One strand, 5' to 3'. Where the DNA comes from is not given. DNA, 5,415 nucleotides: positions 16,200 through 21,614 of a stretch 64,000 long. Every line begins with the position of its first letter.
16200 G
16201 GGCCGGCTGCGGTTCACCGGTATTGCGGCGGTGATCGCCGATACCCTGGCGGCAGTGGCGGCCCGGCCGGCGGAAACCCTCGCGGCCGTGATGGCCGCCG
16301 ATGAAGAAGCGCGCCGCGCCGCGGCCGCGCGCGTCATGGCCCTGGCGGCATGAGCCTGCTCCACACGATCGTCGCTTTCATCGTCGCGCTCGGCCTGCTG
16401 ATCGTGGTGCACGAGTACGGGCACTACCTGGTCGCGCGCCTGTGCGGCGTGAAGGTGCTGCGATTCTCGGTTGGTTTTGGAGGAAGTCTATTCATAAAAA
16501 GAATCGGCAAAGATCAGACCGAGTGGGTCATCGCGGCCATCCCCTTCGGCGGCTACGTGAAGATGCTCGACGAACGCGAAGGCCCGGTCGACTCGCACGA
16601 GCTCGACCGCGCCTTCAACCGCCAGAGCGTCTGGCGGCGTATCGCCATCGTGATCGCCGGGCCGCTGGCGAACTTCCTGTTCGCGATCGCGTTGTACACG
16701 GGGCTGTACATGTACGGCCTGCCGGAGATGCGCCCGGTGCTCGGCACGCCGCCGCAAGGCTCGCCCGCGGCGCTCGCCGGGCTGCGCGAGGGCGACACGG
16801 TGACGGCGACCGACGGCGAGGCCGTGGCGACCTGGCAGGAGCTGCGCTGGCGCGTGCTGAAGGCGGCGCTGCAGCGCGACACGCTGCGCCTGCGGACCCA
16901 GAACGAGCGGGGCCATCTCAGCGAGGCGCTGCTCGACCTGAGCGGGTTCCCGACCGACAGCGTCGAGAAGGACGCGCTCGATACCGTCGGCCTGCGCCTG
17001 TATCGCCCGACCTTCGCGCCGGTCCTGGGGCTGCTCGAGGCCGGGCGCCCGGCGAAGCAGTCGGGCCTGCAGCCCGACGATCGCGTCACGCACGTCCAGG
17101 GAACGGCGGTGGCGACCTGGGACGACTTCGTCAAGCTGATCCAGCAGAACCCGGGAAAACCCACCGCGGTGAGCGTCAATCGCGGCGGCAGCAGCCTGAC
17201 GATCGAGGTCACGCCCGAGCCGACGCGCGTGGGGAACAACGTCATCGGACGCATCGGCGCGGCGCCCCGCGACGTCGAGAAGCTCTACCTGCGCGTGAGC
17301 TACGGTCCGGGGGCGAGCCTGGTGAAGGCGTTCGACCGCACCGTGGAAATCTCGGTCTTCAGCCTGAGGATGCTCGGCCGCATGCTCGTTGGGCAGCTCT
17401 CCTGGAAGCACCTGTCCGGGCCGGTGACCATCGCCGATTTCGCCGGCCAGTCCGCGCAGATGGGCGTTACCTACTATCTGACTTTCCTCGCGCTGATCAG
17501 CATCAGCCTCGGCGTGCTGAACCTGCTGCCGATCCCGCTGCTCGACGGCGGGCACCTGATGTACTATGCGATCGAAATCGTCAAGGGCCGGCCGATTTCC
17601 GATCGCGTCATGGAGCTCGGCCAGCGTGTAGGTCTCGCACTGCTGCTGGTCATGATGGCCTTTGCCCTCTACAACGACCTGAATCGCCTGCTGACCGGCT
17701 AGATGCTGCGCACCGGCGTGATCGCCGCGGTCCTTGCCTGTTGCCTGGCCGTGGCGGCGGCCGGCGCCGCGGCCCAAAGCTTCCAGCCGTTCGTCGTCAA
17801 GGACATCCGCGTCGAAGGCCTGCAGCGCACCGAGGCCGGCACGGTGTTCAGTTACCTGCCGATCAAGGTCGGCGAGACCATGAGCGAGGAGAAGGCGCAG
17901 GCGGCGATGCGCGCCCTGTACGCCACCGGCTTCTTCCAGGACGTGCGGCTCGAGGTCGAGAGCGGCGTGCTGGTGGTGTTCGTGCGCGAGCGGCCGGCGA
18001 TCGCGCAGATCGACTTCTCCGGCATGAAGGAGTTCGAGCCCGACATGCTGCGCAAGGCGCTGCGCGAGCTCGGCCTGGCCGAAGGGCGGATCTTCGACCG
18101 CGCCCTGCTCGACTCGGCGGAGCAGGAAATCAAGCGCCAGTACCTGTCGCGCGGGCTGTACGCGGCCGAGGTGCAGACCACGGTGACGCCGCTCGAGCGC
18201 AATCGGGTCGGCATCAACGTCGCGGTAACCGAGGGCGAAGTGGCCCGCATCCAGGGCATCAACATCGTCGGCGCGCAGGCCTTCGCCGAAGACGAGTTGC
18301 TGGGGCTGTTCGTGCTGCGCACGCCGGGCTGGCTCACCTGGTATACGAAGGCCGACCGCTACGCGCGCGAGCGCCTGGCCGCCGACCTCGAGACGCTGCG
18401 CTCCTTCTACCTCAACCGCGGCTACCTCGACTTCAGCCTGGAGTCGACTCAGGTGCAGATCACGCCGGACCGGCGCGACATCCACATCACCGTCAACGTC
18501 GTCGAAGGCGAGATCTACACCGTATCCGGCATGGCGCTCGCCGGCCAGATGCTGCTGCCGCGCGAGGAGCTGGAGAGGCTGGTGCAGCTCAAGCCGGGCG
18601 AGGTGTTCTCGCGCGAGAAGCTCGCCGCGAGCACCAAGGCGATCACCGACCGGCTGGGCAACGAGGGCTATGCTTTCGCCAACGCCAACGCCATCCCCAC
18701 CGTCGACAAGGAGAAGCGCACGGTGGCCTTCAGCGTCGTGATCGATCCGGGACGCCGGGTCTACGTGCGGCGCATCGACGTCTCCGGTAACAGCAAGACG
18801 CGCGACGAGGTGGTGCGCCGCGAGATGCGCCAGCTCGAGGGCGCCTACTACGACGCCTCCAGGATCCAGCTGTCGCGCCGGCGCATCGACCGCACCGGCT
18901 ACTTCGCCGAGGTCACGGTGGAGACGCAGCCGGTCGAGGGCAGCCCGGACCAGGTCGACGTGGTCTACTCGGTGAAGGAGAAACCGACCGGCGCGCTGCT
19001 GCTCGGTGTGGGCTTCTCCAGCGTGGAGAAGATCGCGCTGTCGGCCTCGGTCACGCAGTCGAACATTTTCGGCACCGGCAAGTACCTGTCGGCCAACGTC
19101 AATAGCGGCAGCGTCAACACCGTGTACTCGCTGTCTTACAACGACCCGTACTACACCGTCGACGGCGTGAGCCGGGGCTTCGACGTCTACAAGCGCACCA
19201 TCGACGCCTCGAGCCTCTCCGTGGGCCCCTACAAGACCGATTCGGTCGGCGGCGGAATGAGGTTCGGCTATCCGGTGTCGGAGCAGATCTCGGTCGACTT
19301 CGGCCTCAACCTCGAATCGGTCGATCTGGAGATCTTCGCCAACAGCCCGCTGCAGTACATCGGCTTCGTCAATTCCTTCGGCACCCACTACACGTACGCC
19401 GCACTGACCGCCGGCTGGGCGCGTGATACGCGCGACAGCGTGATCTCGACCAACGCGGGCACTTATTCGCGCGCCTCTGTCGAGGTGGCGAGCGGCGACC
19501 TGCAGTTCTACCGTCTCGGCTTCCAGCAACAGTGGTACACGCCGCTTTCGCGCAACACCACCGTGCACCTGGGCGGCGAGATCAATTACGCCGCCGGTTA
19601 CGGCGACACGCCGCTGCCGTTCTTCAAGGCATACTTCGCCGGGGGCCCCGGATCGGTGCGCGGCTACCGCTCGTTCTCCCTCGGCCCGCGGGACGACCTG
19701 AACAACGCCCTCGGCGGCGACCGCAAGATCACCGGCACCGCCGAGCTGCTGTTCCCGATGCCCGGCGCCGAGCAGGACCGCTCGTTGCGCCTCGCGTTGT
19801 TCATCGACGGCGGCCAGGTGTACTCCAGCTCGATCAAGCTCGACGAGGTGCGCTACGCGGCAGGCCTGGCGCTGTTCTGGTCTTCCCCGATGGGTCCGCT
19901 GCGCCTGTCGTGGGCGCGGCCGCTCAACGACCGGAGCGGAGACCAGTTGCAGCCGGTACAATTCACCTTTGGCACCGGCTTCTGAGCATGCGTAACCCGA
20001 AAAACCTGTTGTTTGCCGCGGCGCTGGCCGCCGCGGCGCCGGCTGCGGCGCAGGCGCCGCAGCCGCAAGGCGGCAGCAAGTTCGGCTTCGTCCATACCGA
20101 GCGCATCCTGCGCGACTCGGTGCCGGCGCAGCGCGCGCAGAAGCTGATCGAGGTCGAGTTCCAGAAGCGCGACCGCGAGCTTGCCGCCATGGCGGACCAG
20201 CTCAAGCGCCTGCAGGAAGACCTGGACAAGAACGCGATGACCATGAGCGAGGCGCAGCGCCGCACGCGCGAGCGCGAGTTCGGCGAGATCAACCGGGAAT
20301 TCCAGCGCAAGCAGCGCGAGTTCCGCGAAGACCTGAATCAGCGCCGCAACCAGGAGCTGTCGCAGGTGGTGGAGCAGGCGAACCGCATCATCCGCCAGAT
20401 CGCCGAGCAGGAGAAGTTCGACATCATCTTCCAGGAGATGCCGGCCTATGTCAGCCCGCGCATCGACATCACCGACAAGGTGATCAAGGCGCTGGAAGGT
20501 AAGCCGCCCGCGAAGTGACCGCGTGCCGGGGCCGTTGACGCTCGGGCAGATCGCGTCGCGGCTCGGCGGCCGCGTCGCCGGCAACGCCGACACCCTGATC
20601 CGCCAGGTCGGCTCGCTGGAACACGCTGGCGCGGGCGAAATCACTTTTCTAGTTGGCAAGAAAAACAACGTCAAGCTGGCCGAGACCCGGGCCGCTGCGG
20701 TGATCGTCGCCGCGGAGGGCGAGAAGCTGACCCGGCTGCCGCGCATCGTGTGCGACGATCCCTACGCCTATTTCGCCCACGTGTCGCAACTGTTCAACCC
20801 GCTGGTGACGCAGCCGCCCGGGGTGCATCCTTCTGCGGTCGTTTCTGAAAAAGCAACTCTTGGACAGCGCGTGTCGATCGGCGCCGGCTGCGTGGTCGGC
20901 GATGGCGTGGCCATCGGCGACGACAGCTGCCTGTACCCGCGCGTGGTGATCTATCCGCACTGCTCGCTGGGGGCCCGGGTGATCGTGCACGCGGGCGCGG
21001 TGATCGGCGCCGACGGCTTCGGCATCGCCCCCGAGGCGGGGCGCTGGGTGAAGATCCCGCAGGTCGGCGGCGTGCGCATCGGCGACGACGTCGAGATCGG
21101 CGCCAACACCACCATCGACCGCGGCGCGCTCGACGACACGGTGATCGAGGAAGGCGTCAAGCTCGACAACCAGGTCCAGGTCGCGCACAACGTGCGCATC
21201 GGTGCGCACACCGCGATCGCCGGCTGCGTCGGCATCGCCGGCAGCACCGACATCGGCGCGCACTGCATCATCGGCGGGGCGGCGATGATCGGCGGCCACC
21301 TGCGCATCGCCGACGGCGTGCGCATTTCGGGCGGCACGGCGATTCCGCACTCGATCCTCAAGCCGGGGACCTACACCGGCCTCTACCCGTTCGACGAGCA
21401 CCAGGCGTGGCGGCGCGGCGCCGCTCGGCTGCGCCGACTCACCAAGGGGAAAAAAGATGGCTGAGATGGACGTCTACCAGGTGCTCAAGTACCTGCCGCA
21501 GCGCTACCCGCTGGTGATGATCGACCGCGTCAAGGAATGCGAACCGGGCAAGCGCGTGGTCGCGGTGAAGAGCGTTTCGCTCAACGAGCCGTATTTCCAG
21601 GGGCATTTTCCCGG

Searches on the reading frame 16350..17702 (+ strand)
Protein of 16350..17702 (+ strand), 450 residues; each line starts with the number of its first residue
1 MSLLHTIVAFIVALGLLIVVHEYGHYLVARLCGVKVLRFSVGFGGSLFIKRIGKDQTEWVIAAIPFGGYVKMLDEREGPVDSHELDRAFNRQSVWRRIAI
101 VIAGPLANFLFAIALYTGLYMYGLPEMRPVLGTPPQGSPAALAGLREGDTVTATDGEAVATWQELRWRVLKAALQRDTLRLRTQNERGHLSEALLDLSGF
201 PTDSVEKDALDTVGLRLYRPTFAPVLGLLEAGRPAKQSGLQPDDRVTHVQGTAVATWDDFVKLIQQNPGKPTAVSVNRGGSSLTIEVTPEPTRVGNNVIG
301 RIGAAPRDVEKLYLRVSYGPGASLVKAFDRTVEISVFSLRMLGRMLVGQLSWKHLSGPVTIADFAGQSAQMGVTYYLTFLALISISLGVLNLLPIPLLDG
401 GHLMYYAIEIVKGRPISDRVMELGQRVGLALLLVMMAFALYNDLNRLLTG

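Call 53: search_protein_families(library=pfam, proteins=[window:16350-17702:+], max_evalue=0.0001)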
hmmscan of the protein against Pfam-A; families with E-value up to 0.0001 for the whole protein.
window:16350-17702:+ (450 aa): 4 families
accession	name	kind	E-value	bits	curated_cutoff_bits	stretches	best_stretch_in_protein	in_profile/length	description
PF02163.28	Peptidase_M50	-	2.4e-70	236.8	27.2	1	9-434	1-220/221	Peptidase family M50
PF13180.12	PDZ_2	-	2.3e-14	53.8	27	1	232-288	22-79/80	PDZ domain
PF17820.7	PDZ_6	-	1.8e-13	50.4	27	1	231-278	7-54/54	PDZ domain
PF00595.29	PDZ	-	4.2e-07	30.7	23.2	0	136-166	34-64/81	PDZ domain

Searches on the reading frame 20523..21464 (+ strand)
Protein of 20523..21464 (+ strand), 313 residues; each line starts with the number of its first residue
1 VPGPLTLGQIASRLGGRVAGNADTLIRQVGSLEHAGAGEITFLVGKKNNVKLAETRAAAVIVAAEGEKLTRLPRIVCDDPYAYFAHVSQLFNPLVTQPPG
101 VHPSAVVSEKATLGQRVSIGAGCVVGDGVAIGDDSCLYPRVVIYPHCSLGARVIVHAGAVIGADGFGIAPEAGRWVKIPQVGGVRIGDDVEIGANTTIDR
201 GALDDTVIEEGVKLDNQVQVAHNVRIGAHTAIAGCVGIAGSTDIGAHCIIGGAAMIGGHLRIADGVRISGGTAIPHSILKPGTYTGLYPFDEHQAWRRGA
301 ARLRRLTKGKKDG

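Call 52: search_protein_families(library=pfam, proteins=[window:20523-21464:+], max_evalue=0.0001)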
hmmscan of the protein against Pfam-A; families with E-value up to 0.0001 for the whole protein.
window:20523-21464:+ (313 aa): 5 families
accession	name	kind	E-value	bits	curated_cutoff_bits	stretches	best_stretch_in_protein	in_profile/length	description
PF00132.30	Hexapep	-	5.6e-27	92.7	27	2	130-162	3-35/36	Bacterial transferase hexapeptide (six repeats)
PF04613.19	LpxD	-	5.3e-18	65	30.8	1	23-90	1-70/70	UDP-3-O-[3-hydroxymyristoyl] glucosamine N-acyltransferase, LpxD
PF25084.1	LbH_EIF2B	-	3.5e-12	46.7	54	1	209-280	7-76/105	EIF2B subunit epsilon LbH domain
PF25087.1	GMPPB_C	-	1.2e-06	28.6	39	0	184-277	11-98/110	GMPPB C-terminal domain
PF14602.12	Hexapep_2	-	1.4e-05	25.2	27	0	112-135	3-24/34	Hexapeptide repeat of succinyl-transferase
